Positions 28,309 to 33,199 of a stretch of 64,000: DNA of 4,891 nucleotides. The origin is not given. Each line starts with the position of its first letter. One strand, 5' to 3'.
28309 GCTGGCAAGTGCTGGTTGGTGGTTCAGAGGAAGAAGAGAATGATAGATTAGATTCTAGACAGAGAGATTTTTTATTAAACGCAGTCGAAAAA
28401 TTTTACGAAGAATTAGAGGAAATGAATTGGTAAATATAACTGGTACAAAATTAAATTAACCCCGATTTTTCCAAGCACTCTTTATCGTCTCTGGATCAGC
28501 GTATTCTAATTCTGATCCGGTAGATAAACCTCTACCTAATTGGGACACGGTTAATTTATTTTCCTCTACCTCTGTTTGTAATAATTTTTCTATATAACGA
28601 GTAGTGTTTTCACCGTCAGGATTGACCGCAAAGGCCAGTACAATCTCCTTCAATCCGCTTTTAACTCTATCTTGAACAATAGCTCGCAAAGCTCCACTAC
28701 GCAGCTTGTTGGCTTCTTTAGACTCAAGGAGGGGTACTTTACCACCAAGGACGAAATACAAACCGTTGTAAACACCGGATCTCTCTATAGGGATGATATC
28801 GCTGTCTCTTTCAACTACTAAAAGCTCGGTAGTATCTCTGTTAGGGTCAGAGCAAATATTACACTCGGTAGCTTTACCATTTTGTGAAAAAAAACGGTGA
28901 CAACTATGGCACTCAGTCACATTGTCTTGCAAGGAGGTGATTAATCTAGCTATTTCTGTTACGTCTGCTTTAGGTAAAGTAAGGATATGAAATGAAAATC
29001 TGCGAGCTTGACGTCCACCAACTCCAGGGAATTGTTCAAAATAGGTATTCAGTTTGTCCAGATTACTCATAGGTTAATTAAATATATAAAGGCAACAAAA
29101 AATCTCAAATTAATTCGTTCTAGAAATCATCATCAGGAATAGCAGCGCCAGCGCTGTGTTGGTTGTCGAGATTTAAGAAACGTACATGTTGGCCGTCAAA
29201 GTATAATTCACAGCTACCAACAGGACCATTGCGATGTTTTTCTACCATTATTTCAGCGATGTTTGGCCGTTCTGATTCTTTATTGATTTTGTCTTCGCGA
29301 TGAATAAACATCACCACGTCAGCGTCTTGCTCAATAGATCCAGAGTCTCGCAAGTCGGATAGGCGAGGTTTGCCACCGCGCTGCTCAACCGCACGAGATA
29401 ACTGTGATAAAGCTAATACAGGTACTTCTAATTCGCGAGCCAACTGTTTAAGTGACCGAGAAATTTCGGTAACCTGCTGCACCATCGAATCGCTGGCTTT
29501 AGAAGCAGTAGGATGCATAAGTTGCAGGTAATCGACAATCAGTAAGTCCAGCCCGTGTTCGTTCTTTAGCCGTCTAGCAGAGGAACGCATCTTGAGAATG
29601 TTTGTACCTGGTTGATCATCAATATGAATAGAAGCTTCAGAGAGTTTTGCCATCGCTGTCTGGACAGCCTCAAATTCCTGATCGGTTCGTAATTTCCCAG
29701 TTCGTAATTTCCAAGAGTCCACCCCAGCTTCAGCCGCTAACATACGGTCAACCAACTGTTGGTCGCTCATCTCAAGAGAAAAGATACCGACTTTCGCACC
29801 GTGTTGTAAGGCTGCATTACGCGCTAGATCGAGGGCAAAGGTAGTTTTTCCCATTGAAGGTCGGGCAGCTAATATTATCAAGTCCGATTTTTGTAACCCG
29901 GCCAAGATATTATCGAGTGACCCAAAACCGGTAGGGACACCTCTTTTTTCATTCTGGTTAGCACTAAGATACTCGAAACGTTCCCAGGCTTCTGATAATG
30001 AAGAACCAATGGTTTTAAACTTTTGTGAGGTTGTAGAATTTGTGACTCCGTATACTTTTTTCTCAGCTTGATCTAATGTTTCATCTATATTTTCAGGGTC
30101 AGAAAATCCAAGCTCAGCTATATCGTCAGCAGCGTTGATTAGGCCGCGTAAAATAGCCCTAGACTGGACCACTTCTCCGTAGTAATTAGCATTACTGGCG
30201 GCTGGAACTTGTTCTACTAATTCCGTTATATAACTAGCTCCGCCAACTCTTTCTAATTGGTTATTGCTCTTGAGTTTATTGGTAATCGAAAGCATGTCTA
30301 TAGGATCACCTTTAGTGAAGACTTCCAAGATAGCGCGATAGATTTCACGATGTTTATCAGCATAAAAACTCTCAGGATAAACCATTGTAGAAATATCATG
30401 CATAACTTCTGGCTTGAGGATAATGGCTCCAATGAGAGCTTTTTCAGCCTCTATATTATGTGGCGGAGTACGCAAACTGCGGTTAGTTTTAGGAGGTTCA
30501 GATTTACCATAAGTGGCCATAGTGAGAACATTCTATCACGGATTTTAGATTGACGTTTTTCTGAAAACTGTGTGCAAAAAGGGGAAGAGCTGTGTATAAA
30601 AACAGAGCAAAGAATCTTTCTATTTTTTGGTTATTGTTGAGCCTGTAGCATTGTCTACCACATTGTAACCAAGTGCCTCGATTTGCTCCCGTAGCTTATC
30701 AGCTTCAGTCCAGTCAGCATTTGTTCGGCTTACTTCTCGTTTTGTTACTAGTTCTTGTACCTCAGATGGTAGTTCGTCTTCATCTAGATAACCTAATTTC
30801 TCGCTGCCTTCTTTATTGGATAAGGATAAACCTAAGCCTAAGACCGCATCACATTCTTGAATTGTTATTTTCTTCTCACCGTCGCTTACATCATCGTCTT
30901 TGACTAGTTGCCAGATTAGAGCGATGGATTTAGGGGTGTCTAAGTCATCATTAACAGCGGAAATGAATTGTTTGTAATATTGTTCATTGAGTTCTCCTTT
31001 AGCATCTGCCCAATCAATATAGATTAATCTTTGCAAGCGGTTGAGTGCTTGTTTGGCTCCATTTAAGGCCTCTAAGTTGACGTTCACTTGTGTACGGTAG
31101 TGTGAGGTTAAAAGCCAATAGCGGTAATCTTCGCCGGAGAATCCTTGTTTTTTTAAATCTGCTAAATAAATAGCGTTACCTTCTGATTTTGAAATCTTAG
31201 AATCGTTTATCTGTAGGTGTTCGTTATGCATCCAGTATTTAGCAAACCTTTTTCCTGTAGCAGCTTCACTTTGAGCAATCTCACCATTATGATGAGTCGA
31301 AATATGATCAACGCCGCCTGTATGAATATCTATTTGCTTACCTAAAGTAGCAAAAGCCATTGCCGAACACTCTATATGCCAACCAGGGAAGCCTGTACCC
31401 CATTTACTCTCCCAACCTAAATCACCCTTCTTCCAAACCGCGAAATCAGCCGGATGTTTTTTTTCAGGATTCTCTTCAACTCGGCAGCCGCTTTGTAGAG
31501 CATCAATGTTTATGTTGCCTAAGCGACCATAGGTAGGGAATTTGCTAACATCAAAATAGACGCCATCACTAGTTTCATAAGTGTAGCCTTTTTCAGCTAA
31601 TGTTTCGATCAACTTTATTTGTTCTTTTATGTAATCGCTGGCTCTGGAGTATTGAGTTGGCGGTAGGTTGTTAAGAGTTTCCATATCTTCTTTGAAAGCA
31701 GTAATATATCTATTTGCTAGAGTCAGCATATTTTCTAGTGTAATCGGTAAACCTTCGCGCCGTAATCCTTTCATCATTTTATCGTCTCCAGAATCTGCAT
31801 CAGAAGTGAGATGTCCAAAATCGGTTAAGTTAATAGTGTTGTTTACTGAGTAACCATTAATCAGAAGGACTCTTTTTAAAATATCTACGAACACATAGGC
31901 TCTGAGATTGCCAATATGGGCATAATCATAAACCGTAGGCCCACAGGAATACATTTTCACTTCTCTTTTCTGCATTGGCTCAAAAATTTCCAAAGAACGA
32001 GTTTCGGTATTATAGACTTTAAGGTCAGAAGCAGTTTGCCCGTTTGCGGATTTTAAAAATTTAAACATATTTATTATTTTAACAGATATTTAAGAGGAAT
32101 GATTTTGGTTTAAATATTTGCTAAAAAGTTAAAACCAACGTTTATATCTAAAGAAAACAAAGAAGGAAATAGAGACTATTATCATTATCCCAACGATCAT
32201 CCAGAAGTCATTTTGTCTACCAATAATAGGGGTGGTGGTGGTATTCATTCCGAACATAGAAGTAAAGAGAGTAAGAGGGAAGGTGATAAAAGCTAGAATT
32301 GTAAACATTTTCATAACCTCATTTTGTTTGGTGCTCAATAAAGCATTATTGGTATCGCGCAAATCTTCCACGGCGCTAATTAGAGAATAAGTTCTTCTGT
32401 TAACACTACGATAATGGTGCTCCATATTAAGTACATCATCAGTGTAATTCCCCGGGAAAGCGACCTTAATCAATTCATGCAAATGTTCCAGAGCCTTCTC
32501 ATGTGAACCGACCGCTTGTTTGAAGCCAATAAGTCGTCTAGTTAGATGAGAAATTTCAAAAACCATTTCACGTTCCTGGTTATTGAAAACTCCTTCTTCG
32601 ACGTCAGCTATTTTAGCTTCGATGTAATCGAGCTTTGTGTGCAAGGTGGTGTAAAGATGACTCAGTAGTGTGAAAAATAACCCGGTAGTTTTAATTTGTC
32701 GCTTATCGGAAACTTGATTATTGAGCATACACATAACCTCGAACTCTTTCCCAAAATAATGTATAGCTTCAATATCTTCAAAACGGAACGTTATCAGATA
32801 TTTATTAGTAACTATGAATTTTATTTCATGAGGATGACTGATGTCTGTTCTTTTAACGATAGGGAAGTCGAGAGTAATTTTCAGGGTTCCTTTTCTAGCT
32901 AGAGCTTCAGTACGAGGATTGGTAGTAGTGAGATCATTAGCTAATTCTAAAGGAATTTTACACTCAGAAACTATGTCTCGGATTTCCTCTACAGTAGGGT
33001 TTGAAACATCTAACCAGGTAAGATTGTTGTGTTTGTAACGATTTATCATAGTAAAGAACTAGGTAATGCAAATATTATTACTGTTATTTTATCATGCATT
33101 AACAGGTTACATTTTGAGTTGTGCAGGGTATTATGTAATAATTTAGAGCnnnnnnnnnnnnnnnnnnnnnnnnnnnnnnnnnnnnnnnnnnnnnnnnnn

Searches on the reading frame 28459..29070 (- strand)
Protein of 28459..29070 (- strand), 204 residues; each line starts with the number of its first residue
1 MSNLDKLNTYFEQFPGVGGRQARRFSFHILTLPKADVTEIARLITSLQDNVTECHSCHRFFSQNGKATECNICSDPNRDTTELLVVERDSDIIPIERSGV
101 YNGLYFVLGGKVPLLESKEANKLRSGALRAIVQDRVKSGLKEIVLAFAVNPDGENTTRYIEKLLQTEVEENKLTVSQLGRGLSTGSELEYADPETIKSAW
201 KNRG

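Call 66: search_protein_families(library=pfam, proteins=[window:28459-29070:-], max_evalue=0.00001)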
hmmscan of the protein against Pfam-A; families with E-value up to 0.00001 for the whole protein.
window:28459-29070:- (204 aa): 4 families
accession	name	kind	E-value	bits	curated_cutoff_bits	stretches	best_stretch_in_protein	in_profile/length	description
PF13662.12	Toprim_4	-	3.2e-11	43.7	25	1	82-177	2-83/85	Toprim domain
PF21175.2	RecR_C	-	5e-07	29.5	22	1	181-203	1-23/24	RecR, C-terminal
PF01751.28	Toprim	-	5.7e-06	26.8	23.1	0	82-170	1-86/96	Toprim domain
PF21176.3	RecR_HhH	-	6.4e-06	26.3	27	0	5-45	2-42/45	RecR, helix-hairpin-helix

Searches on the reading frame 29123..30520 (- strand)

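Call 66: search_protein_families(library=pfam, proteins=[window:29123-30520:-], max_evalue=0.00001)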
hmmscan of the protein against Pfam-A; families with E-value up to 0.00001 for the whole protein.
window:29123-30520:- (466 aa): 4 families
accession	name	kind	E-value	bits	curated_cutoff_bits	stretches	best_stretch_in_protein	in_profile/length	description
PF03796.21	DnaB_C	-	2.3e-102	342.2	27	1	194-449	1-254/255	DnaB-like helicase C terminal domain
PF00772.26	DnaB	-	6.3e-33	113.3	23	1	19-119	2-102/103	DnaB-like helicase N terminal domain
PF13481.12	AAA_25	-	3.3e-13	50.2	27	1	204-374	24-190/195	AAA domain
PF06745.19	ATPase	-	2.2e-06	27.7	26.6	1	195-360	1-154/231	KaiC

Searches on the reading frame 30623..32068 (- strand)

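Call 66: search_protein_families(library=pfam, proteins=[window:30623-32068:-], max_evalue=0.00001)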
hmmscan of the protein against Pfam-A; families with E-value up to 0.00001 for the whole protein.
window:30623-32068:- (482 aa): 3 families
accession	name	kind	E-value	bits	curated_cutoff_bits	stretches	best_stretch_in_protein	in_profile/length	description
PF01406.26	tRNA-synt_1e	-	1.5e-92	310.6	27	1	29-339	2-300/301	tRNA synthetases class I (C) catalytic domain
PF09334.17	tRNA-synt_1g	-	8.7e-08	31.8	20.1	0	258-324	294-359/391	tRNA synthetases class I (M)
PF23493.1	CysS_C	-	8e-07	29.5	23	1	431-473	2-44/51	Cysteinyl-tRNA ligase anticodon binding domain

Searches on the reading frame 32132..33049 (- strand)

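Call 66: search_protein_families(library=pfam, proteins=[window:32132-33049:-], max_evalue=0.00001)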
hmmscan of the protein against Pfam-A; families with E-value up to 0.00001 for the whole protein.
window:32132-33049:- (306 aa): 1 family
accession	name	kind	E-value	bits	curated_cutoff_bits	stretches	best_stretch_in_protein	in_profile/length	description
PF01544.23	CorA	-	2.5e-44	152.2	27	1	9-301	3-291/292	CorA-like Mg2+ transporter protein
